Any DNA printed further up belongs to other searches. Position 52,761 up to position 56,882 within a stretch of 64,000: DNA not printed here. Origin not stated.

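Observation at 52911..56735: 1,274-aa T9SS cargo protein with two lamin-tail-like domains and a family of internal ~75-aa repeats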

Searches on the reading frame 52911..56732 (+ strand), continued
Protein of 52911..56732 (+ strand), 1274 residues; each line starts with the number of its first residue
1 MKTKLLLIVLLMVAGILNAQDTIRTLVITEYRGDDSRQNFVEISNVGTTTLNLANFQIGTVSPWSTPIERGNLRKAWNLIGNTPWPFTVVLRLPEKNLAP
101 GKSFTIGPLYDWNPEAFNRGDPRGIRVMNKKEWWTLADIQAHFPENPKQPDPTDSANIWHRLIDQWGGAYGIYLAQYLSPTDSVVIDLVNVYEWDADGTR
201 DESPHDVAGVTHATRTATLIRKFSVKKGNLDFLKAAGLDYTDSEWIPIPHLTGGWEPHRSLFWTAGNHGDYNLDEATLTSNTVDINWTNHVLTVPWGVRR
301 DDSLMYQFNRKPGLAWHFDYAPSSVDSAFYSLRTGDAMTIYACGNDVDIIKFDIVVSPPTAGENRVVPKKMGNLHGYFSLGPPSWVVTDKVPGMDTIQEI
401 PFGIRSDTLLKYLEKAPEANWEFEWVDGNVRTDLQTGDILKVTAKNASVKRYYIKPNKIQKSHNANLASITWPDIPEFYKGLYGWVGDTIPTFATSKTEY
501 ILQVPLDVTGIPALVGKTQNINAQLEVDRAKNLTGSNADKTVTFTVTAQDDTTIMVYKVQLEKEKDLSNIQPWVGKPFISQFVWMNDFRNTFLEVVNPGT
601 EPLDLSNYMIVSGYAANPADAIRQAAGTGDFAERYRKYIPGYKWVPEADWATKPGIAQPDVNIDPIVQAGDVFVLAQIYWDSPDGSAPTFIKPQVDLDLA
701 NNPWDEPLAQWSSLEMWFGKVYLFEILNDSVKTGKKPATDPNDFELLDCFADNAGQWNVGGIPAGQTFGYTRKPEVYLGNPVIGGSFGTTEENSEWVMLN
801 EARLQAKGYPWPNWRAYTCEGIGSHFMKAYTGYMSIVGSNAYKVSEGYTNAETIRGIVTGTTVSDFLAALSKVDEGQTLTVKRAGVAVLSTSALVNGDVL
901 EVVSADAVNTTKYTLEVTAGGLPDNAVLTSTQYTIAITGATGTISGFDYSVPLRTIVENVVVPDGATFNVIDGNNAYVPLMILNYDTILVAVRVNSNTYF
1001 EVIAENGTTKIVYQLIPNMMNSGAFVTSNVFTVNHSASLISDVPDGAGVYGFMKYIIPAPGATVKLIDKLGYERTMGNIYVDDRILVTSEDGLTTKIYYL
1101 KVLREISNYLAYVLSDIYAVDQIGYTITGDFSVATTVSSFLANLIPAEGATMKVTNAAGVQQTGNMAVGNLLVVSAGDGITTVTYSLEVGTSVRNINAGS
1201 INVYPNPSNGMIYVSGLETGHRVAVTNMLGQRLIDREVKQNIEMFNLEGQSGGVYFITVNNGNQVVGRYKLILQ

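Call 42: find_related_loci(query=A1, collection=genome_contigs, flank=10000)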
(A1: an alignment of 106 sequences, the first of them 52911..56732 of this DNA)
Query A1 (1274 aa) in genome_contigs; peptide patterns used: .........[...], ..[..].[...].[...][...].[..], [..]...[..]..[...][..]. (x = any residue, [..] = any of these).
264 stretches matched a pattern; 224 encode a relative of the query (tblastn E <= 1e-3); the best 80 are kept; 77 distinct loci.
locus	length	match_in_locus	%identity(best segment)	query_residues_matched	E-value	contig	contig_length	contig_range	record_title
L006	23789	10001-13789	56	1-1274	0e+0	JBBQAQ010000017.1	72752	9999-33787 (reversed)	MAG: Bacteroidales bacterium isolate Co_metawrap_1449 Cmw_1449_k141_1602930_length_72752_cov_58.0000, whole genome shotg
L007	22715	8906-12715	51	1-1274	0e+0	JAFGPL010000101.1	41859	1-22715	MAG: Bacteroidales bacterium isolate Zod_Metabat.688 k87_3731539, whole genome shotgun sequence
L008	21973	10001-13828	49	1-1274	0e+0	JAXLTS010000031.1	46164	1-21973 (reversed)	MAG: Bacteroidales bacterium isolate STL-BAC10 C4.95.fa-31, whole genome shotgun sequence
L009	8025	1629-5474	47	1-1274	0e+0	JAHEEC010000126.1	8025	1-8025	MAG: Bacteroidetes bacterium isolate Ww252 NODE_20521_length_8025_cov_7.275810, whole genome shotgun sequence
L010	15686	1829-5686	47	1-1274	0e+0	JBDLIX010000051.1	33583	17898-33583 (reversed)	MAG: Bacteroidota bacterium isolate MAG062 MAG062_51, whole genome shotgun sequence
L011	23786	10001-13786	46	1-1274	0e+0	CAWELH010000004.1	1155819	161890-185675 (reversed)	MAG: uncultured Bacteroidales bacterium isolate MFD05684.bin.1.26 genome assembly, contig: contig_38411, whole genome sh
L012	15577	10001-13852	48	1-1274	0e+0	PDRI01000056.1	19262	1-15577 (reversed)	MAG: Bacteroidetes bacterium isolate DOLZORAL124_51_6 DolZOral124_scaffold_4283, whole genome shotgun sequence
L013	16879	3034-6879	47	1-1274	0e+0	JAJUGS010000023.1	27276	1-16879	MAG: Prolixibacteraceae bacterium isolate bin43 k141_953479_length_27276_cov_13.0000, whole genome shotgun sequence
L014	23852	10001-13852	48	11-1272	0e+0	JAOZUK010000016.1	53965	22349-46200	MAG: Bacteroidales bacterium isolate GMC8.maxbin2.069_sub GMC8_186_length_53965_cov_28.699425, whole genome shotgun sequ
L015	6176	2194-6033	48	14-1269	0e+0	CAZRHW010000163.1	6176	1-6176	MAG TPA_asm: uncultured Bacteroides sp. isolate SRP214966_co4_424 genome assembly, contig: NODE_17593_length_6176_cov_4.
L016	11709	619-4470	47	1-1274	0e+0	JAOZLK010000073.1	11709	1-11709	MAG: Bacteroidales bacterium isolate GMC10.metabat2.103 NODE_4494_length_11709_cov_7.051742, whole genome shotgun sequen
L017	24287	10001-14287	48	14-1274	0e+0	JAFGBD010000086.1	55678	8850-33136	MAG: Bacteroidales bacterium isolate Zod_Metabat.1005 k87_14344602, whole genome shotgun sequence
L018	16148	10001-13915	46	14-1274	0e+0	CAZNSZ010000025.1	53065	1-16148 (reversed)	MAG TPA_asm: uncultured Bacteroides sp. isolate binchicken_co176_102 genome assembly, contig: NODE_171_length_53065_cov_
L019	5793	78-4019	45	1-1274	0e+0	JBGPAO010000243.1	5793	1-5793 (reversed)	MAG: Bacteroidia bacterium isolate OBJ_0618_130150_127 k141_1940271_length_5793_cov_7.1660, whole genome shotgun sequenc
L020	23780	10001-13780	46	15-1272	0e+0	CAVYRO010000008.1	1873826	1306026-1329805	MAG: uncultured Bacteroidales bacterium isolate MFD05684.bin.1.228 genome assembly, contig: contig_64193, whole genome s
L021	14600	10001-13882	46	1-1274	0e+0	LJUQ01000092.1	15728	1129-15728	MAG: Bacteroides sp. SM23_62_1 WORSMTZ_7497, whole genome shotgun sequence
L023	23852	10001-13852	45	1-1274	0e+0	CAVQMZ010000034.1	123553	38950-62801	MAG: uncultured Bacteroidetes bacterium isolate MFD03804.bin.1.160 genome assembly, contig: contig_91647, whole genome s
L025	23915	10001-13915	46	1-1274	0e+0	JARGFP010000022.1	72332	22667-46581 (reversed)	MAG: Bacteroidales bacterium isolate C14-09 NODE_22_length_72332_cov_7.822296, whole genome shotgun sequence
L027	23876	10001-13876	45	1-1274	0e+0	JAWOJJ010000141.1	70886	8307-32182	MAG: Bacteroidales bacterium isolate CWP6-1.bin.98 k191_3891007, whole genome shotgun sequence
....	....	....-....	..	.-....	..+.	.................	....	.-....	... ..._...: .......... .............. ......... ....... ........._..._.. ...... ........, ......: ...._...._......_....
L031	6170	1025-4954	44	15-1274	0e+0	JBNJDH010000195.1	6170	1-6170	MAG: Bacteroidota bacterium isolate Y23_45dBSe4.bin.63 NODE_9846_length_6170_cov_8.423983, whole genome shotgun sequence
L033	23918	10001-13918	48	1-1274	0e+0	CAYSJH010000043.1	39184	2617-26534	MAG TPA_asm: uncultured Bacteroides sp. isolate binchicken_co150_133 genome assembly, contig: NODE_2136_length_39184_cov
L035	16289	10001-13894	43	19-1274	0e+0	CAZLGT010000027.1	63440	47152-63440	MAG TPA_asm: uncultured Mariniphaga sp. isolate SRP241326_co2_354 genome assembly, contig: NODE_784_length_63440_cov_8.8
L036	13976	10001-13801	43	14-1274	0e+0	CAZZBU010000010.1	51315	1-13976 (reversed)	MAG TPA_asm: uncultured Bacteroidales bacterium isolate SRP252850_co1_7 genome assembly, contig: NODE_881_length_51315_c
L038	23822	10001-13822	45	14-1274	0e+0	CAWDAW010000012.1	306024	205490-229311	MAG: uncultured Prolixibacteraceae bacterium isolate MFD01721.bin.1.284 genome assembly, contig: contig_2283, whole geno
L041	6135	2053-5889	44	15-1274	0e+0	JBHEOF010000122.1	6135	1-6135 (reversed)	MAG: Bacteroidales bacterium isolate S6_bin.21.strict S6_NODE_122, whole genome shotgun sequence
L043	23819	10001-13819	51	1-1274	0e+0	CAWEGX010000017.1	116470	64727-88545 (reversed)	MAG: uncultured Bacteroidales bacterium isolate MFD02979.bin.3.462 genome assembly, contig: contig_65158, whole genome s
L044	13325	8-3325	47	195-1274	0e+0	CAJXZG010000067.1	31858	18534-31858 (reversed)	MAG TPA_asm: uncultured Prolixibacteraceae bacterium isolate SRR6201695_bin.1_MetaBAT_v2.12.1_MAG genome assembly, conti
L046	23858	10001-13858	48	1-1274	0e+0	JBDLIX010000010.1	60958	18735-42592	MAG: Bacteroidota bacterium isolate MAG062 MAG062_10, whole genome shotgun sequence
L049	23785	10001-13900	43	16-1274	0e+0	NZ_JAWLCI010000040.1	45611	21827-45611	MAG: Mariniphaga sp. isolate 15dZY3.bin.39 NODE_1144_length_45611_cov_62.832264, whole genome shotgun sequence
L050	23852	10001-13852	44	12-1274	0e+0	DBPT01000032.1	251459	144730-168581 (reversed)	MAG TPA_asm: Prolixibacteraceae bacterium UBA1413 UBA1413_contig_4555, whole genome shotgun sequence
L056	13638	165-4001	44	20-1274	0e+0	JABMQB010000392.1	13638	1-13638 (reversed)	MAG: Mariniphaga sp. isolate bin.676 k141_2760322, whole genome shotgun sequence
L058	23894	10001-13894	44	1-1274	0e+0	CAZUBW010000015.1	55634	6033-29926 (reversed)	MAG TPA_asm: uncultured Bacteroidales bacterium isolate SRP294416_co1_234 genome assembly, contig: NODE_767_length_55634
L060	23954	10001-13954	42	4-1274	0e+0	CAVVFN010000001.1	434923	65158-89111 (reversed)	MAG: uncultured Prolixibacteraceae bacterium isolate MFD01721.bin.1.367 genome assembly, contig: contig_16020, whole gen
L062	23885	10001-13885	43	13-1274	0e+0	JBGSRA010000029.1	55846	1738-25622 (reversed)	MAG: Draconibacterium sp. isolate JTS-AC346 k141_3620373, whole genome shotgun sequence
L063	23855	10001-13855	43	12-1274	0e+0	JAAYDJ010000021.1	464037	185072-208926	MAG: Bacteroidales bacterium isolate AS06rmzACSIP_547 295343_AS06, whole genome shotgun sequence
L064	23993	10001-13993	42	1-1274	0e+0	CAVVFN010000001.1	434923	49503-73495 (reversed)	MAG: uncultured Prolixibacteraceae bacterium isolate MFD01721.bin.1.367 genome assembly, contig: contig_16020, whole gen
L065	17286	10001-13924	43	14-1274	0e+0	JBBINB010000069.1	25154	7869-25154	MAG: Draconibacterium sp. isolate PBS170224_bin_246 NODE_1001_length_25154_cov_4.08331, whole genome shotgun sequence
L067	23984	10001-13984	42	1-1274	0e+0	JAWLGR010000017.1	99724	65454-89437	MAG: Mariniphaga sp. isolate 30dZY2.bin.126 NODE_387_length_99724_cov_5.665465, whole genome shotgun sequence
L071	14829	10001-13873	42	19-1274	0e+0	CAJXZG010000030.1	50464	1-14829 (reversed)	MAG TPA_asm: uncultured Prolixibacteraceae bacterium isolate SRR6201695_bin.1_MetaBAT_v2.12.1_MAG genome assembly, conti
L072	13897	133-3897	43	45-1274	0e+0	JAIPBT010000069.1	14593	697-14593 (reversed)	MAG: Bacteroidales bacterium isolate Tobar14m-G12 Tobar14m-C2600, whole genome shotgun sequence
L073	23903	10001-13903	42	14-1274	0e+0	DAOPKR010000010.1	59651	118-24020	MAG TPA_asm: Draconibacterium sp. isolate AMR_MDS_3246 NODE_524_length_59651_cov_21.317051, whole genome shotgun sequenc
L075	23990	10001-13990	41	1-1274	0e+0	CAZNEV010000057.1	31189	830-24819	MAG TPA_asm: uncultured Maribellus sp. isolate binchicken_co277_37 genome assembly, contig: NODE_2280_length_31189_cov_9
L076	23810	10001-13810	45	14-1274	0e+0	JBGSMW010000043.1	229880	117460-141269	MAG: Draconibacterium sp. isolate JTS-AC24 k141_530513, whole genome shotgun sequence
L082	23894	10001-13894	42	20-1274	0e+0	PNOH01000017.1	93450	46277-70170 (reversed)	MAG: Odoribacter sp. isolate SW.3.41 SW_1000116_93450, whole genome shotgun sequence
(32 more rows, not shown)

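Call 70: list_cluster_members(proteins=[P0001, P0024, P0063])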
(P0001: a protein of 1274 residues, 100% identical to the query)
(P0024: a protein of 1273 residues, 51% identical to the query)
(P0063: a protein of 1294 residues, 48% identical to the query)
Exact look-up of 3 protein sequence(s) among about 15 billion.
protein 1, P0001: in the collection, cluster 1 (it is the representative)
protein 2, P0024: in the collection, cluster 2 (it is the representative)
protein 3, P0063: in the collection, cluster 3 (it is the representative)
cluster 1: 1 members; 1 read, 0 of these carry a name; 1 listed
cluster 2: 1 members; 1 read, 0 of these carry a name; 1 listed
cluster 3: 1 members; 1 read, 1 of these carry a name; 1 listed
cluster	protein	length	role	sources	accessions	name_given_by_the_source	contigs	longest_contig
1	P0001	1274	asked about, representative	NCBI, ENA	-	-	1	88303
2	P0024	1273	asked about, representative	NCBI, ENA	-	-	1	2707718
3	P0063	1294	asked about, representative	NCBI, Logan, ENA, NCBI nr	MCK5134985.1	MAG: T9SS type A sorting domain-containing protein [Bacteroidales bacterium] | T9SS type A sorting domain-containing protein [Bacteroidales bacterium]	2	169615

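Call 73: search_protein_families(library=pfam, alignment_id=A6, max_evalue=0.01)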
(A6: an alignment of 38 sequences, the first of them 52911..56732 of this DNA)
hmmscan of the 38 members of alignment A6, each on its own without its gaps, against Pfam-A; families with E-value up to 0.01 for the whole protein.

A. member 1, window:52911-56732:+ (1274 aa): 2 families
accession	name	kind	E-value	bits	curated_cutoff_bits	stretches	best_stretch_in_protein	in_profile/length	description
PF18962.6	Por_Secre_tail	-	1.8e-09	38.2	27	1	1203-1271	1-73/75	Secretion system C-terminal sorting domain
PF00932.25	LTD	-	6.7e-08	33.3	34.3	1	23-106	5-67/109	Lamin Tail Domain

B. families by the number of members that match (of 38 scanned): 9 families
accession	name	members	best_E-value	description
PF00932.25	LTD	38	5.6e-11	Lamin Tail Domain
PF18962.6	Por_Secre_tail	38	2.1e-10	Secretion system C-terminal sorting domain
PF12733.13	Cadherin-like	16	3.3e-05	Cadherin-like beta sandwich domain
PF19910.5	DUF6383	3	4e-05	Domain of unknown function (DUF6383)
PF19755.4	DUF6242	3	6.5e-05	Domain of unknown function (DUF6242)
PF01568.27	Molydop_binding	2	0.00083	Molydopterin dinucleotide binding domain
PF11465.14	Receptor_2B4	1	0.0043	Natural killer cell receptor 2B4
PF23390.1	Beta-prop_WDR35_2nd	1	0.0048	WDR35 second beta-propeller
PF04014.23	MazE_antitoxin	1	0.0056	Antidote-toxin recognition MazE, bacterial antitoxin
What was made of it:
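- On T9SS type A cargo (TIGR04183 / PF18962): All 38 homologs scanned also hit (call 73).
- On Lamin tail domain (PF00932): 38 of 38 homologs hit at E <= 0.01, best 5.6e-11 (call 73).
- On Cadherin-like beta-sandwich (PF12733): 16 of 38 homologs hit at E <= 0.01, best 3.3e-5 (call 73).
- Checked: 38 of 38 homologs hit LTD, best E 5.6e-11 (call 73).
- Pfam finds none in 38 homologs (call 73).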
